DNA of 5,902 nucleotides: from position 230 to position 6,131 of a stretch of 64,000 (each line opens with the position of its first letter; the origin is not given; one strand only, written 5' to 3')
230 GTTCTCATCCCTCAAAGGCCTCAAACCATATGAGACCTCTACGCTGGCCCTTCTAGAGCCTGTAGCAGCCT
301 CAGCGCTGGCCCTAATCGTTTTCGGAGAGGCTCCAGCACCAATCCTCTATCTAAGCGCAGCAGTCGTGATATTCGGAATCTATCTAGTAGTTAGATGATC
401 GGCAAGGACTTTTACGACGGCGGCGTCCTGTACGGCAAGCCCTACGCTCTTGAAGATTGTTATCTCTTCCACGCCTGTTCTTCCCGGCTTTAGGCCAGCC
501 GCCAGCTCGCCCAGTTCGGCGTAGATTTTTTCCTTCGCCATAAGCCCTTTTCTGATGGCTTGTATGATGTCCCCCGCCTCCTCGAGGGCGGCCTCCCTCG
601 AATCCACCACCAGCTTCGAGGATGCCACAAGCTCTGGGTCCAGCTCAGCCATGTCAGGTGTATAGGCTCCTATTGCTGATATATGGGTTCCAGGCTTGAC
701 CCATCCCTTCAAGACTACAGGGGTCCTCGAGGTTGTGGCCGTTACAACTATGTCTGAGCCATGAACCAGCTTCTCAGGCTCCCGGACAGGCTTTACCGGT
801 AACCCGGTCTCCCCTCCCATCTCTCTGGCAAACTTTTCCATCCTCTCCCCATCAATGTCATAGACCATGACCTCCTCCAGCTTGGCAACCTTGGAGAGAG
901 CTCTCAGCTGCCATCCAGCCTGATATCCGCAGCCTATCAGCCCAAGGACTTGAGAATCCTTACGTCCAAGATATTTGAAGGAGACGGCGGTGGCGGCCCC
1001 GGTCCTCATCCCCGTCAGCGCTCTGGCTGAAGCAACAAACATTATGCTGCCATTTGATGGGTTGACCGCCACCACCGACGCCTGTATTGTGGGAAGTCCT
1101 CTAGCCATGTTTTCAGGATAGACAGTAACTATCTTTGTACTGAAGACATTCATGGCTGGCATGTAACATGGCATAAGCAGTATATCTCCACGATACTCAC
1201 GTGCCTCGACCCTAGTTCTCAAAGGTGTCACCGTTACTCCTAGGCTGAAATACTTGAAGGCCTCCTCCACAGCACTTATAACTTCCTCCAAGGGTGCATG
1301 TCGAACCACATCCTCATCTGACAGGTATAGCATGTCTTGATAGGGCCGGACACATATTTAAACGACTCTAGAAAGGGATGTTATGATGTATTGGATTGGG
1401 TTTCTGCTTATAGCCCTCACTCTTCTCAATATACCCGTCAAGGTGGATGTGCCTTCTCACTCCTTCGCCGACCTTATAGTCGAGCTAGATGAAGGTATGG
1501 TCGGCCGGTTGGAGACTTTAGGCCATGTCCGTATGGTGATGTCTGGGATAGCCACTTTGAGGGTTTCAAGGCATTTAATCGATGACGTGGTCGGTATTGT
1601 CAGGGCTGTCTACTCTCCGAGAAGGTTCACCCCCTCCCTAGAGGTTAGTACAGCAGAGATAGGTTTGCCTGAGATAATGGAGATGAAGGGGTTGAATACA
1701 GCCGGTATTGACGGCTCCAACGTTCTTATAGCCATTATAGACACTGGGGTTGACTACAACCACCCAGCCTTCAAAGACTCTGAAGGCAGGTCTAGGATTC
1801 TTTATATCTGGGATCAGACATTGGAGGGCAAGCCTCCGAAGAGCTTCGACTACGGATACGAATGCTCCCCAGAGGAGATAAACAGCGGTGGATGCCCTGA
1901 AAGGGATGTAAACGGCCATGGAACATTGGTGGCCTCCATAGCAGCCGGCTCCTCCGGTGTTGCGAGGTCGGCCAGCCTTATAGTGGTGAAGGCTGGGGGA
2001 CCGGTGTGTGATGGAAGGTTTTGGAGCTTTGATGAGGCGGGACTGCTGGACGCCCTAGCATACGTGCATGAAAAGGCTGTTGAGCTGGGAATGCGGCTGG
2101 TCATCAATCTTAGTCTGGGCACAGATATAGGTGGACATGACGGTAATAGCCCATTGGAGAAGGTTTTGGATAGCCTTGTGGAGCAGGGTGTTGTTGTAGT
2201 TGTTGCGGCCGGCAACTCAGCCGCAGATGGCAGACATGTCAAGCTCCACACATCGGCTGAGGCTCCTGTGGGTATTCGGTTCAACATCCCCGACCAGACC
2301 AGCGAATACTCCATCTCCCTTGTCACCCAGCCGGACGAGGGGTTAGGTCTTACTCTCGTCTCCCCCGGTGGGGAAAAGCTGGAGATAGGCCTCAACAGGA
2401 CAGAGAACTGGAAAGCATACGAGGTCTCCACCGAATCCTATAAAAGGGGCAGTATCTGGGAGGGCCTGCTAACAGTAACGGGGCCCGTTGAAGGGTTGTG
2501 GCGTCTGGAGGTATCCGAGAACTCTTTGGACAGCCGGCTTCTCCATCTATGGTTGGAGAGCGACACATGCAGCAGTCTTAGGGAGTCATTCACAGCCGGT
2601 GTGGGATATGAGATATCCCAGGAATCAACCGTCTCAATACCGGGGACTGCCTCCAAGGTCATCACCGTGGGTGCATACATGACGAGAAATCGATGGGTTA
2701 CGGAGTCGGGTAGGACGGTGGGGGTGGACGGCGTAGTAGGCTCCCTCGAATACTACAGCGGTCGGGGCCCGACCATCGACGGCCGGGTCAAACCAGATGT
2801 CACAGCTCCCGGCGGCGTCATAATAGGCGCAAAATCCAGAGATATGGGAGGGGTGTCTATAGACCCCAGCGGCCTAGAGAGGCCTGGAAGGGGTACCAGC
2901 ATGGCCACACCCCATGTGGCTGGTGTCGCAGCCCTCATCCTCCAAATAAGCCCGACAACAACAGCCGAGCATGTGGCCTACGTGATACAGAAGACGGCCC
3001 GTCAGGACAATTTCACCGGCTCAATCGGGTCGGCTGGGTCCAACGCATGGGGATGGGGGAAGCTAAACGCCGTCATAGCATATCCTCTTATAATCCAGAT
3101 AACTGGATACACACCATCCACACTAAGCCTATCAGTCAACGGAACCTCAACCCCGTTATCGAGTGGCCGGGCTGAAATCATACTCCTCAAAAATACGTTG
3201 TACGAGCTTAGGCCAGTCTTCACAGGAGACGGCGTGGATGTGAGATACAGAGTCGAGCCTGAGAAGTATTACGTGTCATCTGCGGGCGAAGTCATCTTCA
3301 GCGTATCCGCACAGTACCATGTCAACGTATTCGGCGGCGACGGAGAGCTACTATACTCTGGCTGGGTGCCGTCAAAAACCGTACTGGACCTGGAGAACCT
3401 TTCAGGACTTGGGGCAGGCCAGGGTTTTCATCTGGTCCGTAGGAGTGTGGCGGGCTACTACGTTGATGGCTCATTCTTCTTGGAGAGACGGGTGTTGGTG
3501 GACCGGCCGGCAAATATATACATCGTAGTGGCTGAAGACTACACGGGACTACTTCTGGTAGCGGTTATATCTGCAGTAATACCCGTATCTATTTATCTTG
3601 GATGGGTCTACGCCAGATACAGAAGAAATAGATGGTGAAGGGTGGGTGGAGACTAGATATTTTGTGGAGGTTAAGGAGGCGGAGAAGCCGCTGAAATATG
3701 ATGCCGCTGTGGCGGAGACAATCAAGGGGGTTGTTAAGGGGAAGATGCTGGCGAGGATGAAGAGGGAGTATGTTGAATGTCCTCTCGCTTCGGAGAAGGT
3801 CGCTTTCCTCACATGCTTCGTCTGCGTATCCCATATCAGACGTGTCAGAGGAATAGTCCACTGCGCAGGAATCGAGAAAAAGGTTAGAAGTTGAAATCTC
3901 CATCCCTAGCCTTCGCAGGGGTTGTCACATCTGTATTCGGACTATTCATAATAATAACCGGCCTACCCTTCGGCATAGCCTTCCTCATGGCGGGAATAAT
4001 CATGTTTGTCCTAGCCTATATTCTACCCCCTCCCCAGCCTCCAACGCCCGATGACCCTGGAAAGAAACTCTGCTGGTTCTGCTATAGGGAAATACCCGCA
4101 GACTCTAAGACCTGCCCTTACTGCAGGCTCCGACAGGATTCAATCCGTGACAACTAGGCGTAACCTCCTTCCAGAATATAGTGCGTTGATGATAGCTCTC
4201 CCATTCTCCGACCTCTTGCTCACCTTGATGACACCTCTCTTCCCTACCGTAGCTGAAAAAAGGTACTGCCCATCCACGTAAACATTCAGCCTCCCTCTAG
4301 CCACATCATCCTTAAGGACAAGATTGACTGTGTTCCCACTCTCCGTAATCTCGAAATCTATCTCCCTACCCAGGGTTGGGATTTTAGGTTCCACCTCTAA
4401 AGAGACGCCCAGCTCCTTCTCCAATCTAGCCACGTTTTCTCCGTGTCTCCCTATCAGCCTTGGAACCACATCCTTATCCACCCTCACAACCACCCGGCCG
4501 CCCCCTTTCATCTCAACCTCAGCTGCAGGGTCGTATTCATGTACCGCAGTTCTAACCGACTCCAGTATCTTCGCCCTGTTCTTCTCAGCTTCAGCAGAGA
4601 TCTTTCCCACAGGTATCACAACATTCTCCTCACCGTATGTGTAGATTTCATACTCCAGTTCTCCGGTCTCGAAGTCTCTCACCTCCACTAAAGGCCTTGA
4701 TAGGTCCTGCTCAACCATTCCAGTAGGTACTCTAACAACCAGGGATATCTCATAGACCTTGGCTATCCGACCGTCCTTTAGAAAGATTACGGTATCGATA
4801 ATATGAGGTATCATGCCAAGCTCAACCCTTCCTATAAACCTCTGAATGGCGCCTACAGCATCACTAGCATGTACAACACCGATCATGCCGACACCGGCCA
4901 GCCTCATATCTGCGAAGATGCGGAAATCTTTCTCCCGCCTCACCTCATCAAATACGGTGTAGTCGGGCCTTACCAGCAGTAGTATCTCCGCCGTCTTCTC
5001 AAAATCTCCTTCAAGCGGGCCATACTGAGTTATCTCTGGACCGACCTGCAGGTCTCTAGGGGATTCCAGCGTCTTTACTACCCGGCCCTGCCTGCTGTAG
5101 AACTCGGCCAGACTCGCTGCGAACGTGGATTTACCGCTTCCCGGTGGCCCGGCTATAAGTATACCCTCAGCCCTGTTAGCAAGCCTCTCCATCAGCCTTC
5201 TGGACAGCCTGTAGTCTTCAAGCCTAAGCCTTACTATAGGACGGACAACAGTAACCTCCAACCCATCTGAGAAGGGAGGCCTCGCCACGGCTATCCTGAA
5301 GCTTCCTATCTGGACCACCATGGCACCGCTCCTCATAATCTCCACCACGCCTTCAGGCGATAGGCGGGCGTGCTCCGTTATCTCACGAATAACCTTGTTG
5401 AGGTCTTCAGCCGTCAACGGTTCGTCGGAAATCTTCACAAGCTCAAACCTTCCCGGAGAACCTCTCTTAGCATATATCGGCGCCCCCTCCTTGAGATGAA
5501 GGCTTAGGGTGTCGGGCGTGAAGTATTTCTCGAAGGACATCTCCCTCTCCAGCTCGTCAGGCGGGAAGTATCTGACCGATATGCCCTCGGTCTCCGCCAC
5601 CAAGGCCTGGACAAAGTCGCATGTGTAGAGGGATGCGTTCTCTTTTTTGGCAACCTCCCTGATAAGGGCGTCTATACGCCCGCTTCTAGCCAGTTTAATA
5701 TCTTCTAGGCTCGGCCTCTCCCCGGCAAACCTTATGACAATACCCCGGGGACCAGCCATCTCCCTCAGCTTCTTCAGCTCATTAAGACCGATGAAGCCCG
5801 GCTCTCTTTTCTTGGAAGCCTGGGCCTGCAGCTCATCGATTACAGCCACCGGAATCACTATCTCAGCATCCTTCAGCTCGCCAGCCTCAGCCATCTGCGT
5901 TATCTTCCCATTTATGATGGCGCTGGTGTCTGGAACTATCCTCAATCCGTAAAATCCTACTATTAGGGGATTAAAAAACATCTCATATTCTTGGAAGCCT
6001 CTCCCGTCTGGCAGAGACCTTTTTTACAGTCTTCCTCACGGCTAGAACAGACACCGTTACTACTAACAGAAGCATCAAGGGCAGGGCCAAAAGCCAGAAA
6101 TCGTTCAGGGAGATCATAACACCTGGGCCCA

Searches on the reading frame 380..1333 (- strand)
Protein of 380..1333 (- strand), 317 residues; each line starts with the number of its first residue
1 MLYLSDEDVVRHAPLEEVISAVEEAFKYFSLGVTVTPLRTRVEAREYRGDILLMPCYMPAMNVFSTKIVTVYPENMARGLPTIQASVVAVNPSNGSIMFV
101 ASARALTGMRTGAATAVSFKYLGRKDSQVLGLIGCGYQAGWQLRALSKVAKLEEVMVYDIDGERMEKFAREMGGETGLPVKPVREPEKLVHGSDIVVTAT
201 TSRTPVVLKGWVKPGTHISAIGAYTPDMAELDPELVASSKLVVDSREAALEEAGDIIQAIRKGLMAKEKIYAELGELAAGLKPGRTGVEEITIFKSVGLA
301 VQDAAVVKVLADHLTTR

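Call 36: search_protein_families(library=pfam, proteins=[window:380-1333:-], max_evalue=0.0001)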
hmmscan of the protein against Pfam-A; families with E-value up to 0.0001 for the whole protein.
window:380-1333:- (317 aa): 2 families
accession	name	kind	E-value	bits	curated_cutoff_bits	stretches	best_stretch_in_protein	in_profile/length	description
PF02423.21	OCD_Mu_crystall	-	2.1e-86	290.2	24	1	5-314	7-310/314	Ornithine cyclodeaminase/mu-crystallin family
PF01488.26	Shikimate_DH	-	1.8e-07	31.7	24.3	1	127-216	12-99/138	Shikimate / quinate 5-dehydrogenase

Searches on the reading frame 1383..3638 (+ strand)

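Call 36: search_protein_families(library=pfam, proteins=[window:1383-3638:+], max_evalue=0.0001)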
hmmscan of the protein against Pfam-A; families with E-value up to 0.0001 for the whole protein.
window:1383-3638:+ (751 aa): 1 family
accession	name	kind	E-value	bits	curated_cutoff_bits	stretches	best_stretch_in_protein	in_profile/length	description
PF00082.27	Peptidase_S8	-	2.1e-42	145.9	21.8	2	111-355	1-235/288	Subtilase family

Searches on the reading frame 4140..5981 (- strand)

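Call 36: search_protein_families(library=pfam, proteins=[window:4140-5981:-], max_evalue=0.0001)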
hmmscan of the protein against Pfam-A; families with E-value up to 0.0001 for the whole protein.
window:4140-5981:- (613 aa): 5 families
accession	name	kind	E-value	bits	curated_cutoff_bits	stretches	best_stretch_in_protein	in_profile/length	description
PF01850.27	PIN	-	2e-08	35.3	23.6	1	15-125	1-114/120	PIN domain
PF00437.27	T2SSE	-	3.4e-08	33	24.9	1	262-383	133-256/370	Type II/IV secretion system protein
PF00013.35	KH_1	-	1.8e-05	24.8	21.5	1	498-535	3-41/66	KH domain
PF13191.12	AAA_16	-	4.2e-05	24.5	32.6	1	261-305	13-56/167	AAA ATPase domain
PF20720.3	nSTAND3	-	0.0001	22.5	27.2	0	269-311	15-57/155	Novel STAND NTPase 3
